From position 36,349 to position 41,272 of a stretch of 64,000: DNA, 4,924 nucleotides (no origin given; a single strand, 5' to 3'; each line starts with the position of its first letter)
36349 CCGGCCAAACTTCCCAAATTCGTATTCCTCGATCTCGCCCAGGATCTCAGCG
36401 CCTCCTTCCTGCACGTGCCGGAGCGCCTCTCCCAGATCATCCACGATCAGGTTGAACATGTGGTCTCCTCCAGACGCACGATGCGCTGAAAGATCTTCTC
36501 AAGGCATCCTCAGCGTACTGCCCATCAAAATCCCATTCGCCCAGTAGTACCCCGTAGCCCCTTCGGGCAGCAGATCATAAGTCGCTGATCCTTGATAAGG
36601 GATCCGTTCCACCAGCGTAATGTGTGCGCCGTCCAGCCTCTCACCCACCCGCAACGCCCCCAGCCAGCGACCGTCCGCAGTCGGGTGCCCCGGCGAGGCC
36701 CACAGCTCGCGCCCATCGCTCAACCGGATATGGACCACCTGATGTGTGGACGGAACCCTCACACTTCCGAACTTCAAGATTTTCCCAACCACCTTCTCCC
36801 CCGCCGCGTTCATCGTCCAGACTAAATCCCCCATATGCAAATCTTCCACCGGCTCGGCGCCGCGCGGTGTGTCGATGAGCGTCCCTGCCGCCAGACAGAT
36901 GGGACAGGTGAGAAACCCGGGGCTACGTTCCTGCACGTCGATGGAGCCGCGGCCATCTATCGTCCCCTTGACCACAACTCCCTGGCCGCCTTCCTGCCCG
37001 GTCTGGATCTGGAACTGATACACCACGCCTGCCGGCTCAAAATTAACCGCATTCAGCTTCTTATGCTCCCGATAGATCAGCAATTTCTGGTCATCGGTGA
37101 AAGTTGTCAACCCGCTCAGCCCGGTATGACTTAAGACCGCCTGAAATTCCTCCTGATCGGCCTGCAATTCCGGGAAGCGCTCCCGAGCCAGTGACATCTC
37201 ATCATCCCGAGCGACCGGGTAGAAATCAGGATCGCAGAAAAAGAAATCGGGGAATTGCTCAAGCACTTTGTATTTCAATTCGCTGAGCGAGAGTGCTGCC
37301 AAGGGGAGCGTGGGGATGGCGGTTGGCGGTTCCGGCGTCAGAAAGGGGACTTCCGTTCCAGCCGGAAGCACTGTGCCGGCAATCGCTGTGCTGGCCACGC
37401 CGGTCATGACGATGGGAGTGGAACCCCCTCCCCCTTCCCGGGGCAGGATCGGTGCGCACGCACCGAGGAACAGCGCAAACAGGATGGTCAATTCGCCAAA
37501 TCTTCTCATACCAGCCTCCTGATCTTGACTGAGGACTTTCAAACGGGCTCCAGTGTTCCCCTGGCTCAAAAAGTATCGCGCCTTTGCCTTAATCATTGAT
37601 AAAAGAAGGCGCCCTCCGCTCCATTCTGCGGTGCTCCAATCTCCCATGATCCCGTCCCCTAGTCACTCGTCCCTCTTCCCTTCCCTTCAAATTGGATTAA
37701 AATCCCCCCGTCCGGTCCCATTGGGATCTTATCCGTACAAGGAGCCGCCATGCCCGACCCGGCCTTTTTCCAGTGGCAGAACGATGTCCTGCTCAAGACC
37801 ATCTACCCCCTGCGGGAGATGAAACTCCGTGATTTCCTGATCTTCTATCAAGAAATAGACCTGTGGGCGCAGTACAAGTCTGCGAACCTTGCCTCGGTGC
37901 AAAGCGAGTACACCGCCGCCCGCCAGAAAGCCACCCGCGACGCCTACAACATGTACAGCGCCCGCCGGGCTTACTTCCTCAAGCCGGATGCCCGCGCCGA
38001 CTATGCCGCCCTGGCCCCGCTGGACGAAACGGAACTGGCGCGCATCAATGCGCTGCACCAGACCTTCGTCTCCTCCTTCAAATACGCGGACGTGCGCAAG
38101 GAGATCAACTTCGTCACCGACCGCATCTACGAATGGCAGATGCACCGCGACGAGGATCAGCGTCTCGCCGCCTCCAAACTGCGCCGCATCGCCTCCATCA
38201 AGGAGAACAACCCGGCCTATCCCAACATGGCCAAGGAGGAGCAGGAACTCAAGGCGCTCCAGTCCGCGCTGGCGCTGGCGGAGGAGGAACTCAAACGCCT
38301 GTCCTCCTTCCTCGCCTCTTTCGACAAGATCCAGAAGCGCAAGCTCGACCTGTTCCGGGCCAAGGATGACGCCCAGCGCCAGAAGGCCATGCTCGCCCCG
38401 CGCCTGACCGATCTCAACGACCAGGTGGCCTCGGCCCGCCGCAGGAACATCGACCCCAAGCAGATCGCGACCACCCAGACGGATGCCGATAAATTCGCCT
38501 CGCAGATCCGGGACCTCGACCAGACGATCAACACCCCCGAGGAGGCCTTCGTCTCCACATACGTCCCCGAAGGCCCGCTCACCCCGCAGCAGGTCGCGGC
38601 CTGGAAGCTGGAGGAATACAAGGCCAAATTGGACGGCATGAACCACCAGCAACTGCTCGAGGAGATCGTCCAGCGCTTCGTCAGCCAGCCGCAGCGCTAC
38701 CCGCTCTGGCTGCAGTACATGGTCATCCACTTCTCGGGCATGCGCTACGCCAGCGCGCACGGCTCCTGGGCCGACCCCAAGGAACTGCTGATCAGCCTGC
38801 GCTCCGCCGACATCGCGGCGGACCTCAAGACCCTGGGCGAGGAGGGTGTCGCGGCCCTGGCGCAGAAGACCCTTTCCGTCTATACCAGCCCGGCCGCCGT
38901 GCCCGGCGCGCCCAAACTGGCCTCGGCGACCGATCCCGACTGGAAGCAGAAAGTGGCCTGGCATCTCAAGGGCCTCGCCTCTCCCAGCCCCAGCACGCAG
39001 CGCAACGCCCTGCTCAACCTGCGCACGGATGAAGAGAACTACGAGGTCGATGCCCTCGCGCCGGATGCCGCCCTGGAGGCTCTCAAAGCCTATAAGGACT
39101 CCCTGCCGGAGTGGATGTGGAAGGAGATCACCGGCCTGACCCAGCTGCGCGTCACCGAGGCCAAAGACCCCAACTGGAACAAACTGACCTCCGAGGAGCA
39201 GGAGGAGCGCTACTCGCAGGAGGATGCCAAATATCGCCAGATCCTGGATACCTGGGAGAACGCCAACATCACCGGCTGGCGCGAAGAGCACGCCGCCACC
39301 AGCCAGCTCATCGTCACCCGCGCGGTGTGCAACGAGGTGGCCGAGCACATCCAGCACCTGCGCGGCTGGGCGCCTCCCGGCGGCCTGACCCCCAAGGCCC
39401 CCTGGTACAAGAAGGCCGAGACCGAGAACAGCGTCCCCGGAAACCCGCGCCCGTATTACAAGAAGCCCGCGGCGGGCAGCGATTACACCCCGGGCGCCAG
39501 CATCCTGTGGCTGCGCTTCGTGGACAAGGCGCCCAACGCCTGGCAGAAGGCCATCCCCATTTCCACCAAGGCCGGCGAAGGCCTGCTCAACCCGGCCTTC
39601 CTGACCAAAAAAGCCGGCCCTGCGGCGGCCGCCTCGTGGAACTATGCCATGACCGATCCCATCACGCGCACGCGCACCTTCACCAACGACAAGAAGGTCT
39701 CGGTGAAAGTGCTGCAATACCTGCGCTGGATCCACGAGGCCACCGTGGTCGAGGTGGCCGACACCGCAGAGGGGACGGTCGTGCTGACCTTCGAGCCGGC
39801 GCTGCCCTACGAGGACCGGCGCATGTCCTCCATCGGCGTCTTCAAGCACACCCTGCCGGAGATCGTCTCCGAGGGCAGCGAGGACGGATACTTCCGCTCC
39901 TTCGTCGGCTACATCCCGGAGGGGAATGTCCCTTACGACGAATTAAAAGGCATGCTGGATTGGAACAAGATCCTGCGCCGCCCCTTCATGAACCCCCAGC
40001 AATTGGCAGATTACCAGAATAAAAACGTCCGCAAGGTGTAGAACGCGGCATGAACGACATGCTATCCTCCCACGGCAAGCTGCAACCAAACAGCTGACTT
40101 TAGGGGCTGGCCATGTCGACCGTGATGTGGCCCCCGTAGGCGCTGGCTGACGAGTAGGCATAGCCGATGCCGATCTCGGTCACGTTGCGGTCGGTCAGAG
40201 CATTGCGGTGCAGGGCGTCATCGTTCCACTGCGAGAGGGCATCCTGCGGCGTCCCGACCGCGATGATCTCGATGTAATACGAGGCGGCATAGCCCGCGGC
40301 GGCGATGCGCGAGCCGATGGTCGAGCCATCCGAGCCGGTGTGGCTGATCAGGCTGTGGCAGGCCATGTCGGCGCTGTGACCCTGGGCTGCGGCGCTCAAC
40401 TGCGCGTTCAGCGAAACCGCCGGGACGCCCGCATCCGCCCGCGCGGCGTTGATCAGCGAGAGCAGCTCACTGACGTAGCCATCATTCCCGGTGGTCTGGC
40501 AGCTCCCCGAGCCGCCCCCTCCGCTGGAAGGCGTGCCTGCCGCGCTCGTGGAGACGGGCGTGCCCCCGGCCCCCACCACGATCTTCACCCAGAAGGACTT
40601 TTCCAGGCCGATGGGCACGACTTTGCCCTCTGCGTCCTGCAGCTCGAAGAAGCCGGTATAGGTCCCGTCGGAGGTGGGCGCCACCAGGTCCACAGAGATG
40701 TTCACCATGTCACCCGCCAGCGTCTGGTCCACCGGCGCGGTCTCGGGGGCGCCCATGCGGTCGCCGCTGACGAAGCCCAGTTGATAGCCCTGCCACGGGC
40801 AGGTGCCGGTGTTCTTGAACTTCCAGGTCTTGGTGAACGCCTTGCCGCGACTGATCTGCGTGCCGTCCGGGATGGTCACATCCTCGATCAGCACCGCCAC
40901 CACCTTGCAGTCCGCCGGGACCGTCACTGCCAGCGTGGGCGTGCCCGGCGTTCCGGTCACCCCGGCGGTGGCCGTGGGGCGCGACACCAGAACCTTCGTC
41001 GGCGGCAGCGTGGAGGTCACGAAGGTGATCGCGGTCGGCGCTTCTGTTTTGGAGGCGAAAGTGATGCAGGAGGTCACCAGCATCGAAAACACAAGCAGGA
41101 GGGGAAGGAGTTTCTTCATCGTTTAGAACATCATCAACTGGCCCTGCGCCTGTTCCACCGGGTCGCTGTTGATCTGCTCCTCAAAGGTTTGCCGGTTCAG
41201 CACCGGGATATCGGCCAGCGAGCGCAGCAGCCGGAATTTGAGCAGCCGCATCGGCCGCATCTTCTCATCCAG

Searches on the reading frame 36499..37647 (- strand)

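Call 7: search_protein_families(library=pfam, proteins=[window:36499-37647:-], max_evalue=0.01)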
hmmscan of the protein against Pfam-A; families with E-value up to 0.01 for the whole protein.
window:36499-37647:- (382 aa): 1 family
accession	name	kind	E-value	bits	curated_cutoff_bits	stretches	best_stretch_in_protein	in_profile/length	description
PF13403.11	Hint_2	-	2.8e-08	34.7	28.4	1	250-289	1-40/147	Hint domain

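Call 45: search_protein_families(library=ncbifam, proteins=[window:36499-37647:-], max_evalue=0.01)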
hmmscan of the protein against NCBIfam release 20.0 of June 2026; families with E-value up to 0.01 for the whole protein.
window:36499-37647:- (382 aa): 1 family
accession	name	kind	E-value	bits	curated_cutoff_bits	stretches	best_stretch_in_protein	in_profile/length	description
TIGR01445.1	intein_Nterm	domain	0.0039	18.1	24.5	1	251-322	1-80/83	intein N-terminal splicing region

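Call 46: search_protein_families(library=phrogs, proteins=[window:36499-37647:-], max_evalue=0.01)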
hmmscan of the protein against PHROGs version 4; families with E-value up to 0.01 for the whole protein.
window:36499-37647:- (382 aa): 0 families

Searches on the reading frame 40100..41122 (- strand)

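Call 40: search_protein_families(library=pfam, proteins=[window:40100-41122:-], max_evalue=0.001)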
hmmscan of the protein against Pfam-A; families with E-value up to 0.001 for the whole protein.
window:40100-41122:- (340 aa): 2 families
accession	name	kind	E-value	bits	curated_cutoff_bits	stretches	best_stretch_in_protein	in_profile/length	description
PF16158.11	N_BRCA1_IG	-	1.6e-21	77.3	28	1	83-183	1-108/108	Ig-like domain from next to BRCA1 gene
PF00188.32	CAP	-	2.2e-17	64.4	21.1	1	221-331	1-111/117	Cysteine-rich secretory protein family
